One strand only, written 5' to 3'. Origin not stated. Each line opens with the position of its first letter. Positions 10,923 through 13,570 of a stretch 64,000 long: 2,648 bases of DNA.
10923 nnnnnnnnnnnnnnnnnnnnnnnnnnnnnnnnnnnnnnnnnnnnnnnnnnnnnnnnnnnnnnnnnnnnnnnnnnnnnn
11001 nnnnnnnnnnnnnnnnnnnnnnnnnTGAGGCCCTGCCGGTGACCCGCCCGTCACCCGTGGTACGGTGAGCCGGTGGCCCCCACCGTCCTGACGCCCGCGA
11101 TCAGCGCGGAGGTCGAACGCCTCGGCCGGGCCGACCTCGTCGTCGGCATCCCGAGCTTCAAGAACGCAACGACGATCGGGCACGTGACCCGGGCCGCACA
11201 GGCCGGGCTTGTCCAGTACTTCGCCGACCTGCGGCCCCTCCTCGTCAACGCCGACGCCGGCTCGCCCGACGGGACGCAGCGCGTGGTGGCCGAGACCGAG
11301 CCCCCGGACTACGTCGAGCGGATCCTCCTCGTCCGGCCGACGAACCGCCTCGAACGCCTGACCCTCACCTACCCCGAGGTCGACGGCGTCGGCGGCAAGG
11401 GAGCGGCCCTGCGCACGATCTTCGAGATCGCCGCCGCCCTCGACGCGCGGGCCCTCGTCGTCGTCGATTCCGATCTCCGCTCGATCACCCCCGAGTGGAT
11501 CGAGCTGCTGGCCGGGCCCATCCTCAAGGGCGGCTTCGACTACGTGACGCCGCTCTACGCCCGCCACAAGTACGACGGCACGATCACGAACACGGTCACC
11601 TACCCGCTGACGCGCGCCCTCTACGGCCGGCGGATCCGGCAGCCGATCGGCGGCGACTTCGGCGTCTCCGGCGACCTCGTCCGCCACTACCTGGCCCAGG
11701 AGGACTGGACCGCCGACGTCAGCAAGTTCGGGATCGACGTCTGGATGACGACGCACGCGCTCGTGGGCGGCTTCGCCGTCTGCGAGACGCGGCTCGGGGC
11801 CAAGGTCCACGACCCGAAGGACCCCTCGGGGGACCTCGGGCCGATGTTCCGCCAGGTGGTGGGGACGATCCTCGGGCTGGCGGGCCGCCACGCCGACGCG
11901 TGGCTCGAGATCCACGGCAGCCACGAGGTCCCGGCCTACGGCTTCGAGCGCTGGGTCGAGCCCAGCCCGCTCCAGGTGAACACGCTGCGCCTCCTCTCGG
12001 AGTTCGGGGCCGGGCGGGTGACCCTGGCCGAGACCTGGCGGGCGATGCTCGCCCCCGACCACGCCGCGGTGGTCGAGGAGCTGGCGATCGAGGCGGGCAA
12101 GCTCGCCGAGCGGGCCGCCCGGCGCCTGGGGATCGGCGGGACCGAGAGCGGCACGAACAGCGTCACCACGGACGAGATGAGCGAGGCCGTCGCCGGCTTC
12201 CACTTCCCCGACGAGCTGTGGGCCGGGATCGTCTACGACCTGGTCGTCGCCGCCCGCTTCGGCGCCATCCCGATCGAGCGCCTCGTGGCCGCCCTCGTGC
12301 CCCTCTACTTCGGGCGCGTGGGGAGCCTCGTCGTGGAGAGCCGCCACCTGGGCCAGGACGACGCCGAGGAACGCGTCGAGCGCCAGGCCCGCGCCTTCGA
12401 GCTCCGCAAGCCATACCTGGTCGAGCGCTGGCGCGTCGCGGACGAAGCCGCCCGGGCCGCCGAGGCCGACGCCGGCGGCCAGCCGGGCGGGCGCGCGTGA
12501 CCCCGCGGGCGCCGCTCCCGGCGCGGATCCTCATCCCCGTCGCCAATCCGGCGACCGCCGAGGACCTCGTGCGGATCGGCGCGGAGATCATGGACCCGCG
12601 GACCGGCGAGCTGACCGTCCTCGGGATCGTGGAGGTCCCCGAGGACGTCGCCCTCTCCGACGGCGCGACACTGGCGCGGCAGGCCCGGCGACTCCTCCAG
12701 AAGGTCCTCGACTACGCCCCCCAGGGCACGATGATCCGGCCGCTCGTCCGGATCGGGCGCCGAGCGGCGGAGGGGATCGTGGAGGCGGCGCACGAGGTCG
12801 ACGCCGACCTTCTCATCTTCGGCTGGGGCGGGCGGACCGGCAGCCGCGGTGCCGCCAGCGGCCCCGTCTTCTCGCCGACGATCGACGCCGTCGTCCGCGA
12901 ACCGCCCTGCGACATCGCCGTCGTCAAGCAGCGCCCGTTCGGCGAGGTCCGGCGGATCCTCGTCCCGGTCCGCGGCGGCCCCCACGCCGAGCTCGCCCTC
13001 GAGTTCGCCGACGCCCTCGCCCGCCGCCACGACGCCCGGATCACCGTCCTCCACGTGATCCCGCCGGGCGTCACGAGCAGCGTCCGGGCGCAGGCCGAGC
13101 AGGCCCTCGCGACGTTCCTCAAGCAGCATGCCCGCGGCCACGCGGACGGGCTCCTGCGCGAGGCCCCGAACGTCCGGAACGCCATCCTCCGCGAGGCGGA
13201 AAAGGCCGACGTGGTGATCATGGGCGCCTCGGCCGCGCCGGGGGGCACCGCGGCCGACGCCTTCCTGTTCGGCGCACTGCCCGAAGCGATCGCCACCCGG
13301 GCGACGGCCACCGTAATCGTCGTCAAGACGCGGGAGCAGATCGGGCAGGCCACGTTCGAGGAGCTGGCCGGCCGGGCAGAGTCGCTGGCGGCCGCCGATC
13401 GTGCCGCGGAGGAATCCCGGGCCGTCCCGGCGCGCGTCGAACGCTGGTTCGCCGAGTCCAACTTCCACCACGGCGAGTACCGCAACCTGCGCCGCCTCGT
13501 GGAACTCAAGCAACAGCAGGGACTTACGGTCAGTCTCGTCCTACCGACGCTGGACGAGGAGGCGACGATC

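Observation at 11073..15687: Compatible-solute (glucosylglycerate-type) cluster with an unusual tandem-UspA-GpgS fusion and a second GpgS-like glycosyltransferase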

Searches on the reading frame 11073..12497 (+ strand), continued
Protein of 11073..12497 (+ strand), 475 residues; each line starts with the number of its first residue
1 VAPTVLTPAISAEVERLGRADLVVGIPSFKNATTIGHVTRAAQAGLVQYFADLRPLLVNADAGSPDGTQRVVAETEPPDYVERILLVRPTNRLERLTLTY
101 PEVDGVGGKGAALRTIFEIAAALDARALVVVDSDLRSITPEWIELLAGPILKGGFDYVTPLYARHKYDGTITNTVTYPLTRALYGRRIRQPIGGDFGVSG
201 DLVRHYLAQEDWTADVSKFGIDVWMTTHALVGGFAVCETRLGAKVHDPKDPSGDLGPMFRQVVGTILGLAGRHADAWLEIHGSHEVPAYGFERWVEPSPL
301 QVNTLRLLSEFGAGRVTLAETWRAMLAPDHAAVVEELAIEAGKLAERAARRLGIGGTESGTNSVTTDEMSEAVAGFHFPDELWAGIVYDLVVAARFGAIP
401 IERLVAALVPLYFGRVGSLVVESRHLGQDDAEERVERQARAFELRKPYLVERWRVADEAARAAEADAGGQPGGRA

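Call 62: fold_search(model_id=the predicted structure, library=pdb)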
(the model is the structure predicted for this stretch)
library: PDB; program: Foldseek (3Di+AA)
matches with E <= 10: 1318; with E <= 0.001: 98
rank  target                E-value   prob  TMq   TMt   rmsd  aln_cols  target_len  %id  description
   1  2y4k_A                2.2e-13  1.00  0.59  0.73   5.9       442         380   16  MANNOSYLGLYCERATE SYNTHASE IN COMPLEX WITH MG-GDP (released 2011-02-02)
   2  2y4j_B                3.3e-13  1.00  0.59  0.72   5.7       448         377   16  MANNOSYLGLYCERATE SYNTHASE IN COMPLEX WITH LACTATE (released 2011-02-02)
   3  2y4j_A                5.6e-13  1.00  0.58  0.72   5.7       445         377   17  MANNOSYLGLYCERATE SYNTHASE IN COMPLEX WITH LACTATE (released 2011-02-02)
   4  2bo4_A                3.0e-12  1.00  0.59  0.72   5.9       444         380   16  Dissection of mannosylglycerate synthase: an archetypal mannosyltransferase (released 2005-06-06)
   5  2y4l_B                6.5e-12  1.00  0.59  0.72   6.0       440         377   16  MANNOSYLGLYCERATE SYNTHASE IN COMPLEX WITH Manganese and GDP (released 2011-02-02)
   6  2bo7_A                1.3e-11  1.00  0.58  0.73   5.7       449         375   18  DISSECTION OF MANNOSYLGLYCERATE SYNTHASE: AN ARCHETYPAL MANNOSYLTRANSFERASE (released 2005-06-06)
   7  2y4k_B                1.6e-11  1.00  0.58  0.72   5.8       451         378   16  MANNOSYLGLYCERATE SYNTHASE IN COMPLEX WITH MG-GDP (released 2011-02-02)
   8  2y4m_A                1.9e-11  1.00  0.57  0.70   5.9       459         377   16  MANNOSYLGLYCERATE SYNTHASE IN COMPLEX WITH GDP-Mannose (released 2011-02-02)
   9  7pdo                  8.5e-10  1.00  0.39  0.60  11.1       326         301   22  Crystal structure of Mycobacterium hassiacum glucosyl-3-phosphoglycerate synthase at pH 5.5 in complex with UDP (released 2023-02-15)
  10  4de7                  1.2e-09  1.00  0.38  0.62   6.4       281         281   24  Crystal structure of glucosyl-3-phosphoglycerate synthase from Mycobacterium tuberculosis in complex with Mg2+ and uridi (released 2012-06-06)
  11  4dec                  1.4e-09  1.00  0.39  0.62   9.4       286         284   24  Crystal structure of glucosyl-3-phosphoglycerate synthase from Mycobacterium tuberculosis in complex with Mn2+, uridine- (released 2012-06-06)
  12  5jqx_B                1.5e-09  1.00  0.37  0.61   7.1       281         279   26  Crystal structure of glucosyl-3-phosphoglycerate synthase from Mycobacterium tuberculosis in complex with phosphoglyce (released 2017-05-24)
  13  7pho_B                1.7e-09  1.00  0.37  0.55   8.2       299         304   20  Crystal structure of Mycobacterium hassiacum glucosyl-3-phosphoglycerate synthase at pH 7.1 in complex with 4-hydroxyb (released 2023-03-01)
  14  7qoq_B                1.7e-09  1.00  0.37  0.58  10.2       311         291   20  Crystal structure of Mycobacterium hassiacum glucosyl-3-phosphoglycerate synthase at pH 8.5 in complex with UMP and Ma (released 2023-01-18)
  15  4y6n                  1.8e-09  1.00  0.38  0.62   6.5       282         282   25  Crystal structure of glucosyl-3-phosphoglycerate synthase from Mycobacterium tuberculosis in complex with Mn2+, uridine- (released 2015-07-15)
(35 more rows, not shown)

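Call 80: search_protein_families(library=pfam, alignment_id=A4, max_evalue=0.001)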
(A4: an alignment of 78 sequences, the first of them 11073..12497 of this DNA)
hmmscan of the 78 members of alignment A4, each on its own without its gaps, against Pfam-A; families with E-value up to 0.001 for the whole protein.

A. member 1, window:11073-12497:+ (475 aa): 0 families

B. families by the number of members that match (of 78 scanned): 2 families
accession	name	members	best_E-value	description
PF00535.33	Glycos_transf_2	56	3.5e-10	Glycosyl transferase family 2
PF21969.2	MGS_GT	45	7.7e-08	Mannosylglycerate synthase, GT domain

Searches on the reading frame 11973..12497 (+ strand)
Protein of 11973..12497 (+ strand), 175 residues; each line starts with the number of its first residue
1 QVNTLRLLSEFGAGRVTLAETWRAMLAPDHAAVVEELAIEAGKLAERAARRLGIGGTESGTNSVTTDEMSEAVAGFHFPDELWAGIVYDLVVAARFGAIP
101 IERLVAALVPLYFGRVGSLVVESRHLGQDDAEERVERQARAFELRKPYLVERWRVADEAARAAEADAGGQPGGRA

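Call 83: search_protein_families(library=pfam, proteins=[window:11973-12497:+], max_evalue=0.1)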
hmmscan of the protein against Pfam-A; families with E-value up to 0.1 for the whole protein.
window:11973-12497:+ (175 aa): 0 families

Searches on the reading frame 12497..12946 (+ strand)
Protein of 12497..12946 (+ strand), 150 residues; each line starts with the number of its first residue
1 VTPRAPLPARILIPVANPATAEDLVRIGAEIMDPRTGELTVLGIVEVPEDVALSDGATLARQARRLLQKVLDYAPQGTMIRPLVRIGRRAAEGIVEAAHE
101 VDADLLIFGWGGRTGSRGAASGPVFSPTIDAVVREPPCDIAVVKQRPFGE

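Call 83: search_protein_families(library=pfam, proteins=[window:12497-12946:+], max_evalue=0.1)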
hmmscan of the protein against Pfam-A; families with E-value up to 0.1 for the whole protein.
window:12497-12946:+ (150 aa): 1 family
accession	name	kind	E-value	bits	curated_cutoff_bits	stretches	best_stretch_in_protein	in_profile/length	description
PF00582.32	Usp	-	1.1e-14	55.6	24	1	10-144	4-141/141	Universal stress protein family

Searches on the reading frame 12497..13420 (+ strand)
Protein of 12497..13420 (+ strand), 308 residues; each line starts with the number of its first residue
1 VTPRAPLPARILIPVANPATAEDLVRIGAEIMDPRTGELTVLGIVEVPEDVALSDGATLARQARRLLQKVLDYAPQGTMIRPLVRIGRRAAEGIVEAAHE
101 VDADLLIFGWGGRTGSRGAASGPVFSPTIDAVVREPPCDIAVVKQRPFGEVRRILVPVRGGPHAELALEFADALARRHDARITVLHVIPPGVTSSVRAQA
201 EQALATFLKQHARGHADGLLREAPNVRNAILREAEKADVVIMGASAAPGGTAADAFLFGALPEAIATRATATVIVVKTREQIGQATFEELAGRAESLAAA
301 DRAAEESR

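Call 37: search_solved_structures(query=window:12497-13420:+, max_evalue=0.01, show_alignments=3)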
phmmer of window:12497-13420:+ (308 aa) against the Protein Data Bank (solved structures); distinct sequences matched with E-value up to 0.01: 3.
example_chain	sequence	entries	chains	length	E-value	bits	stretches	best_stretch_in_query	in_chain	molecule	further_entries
1wjg_A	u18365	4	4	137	0.00045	23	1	153-276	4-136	probable ATP binding protein | Universal stress protein family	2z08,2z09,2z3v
2jax_A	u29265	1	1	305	0.0036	20.1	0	103-277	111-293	HYPOTHETICAL PROTEIN TB31.7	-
3cis_A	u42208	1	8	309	0.0052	19.6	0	103-277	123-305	Uncharacterized protein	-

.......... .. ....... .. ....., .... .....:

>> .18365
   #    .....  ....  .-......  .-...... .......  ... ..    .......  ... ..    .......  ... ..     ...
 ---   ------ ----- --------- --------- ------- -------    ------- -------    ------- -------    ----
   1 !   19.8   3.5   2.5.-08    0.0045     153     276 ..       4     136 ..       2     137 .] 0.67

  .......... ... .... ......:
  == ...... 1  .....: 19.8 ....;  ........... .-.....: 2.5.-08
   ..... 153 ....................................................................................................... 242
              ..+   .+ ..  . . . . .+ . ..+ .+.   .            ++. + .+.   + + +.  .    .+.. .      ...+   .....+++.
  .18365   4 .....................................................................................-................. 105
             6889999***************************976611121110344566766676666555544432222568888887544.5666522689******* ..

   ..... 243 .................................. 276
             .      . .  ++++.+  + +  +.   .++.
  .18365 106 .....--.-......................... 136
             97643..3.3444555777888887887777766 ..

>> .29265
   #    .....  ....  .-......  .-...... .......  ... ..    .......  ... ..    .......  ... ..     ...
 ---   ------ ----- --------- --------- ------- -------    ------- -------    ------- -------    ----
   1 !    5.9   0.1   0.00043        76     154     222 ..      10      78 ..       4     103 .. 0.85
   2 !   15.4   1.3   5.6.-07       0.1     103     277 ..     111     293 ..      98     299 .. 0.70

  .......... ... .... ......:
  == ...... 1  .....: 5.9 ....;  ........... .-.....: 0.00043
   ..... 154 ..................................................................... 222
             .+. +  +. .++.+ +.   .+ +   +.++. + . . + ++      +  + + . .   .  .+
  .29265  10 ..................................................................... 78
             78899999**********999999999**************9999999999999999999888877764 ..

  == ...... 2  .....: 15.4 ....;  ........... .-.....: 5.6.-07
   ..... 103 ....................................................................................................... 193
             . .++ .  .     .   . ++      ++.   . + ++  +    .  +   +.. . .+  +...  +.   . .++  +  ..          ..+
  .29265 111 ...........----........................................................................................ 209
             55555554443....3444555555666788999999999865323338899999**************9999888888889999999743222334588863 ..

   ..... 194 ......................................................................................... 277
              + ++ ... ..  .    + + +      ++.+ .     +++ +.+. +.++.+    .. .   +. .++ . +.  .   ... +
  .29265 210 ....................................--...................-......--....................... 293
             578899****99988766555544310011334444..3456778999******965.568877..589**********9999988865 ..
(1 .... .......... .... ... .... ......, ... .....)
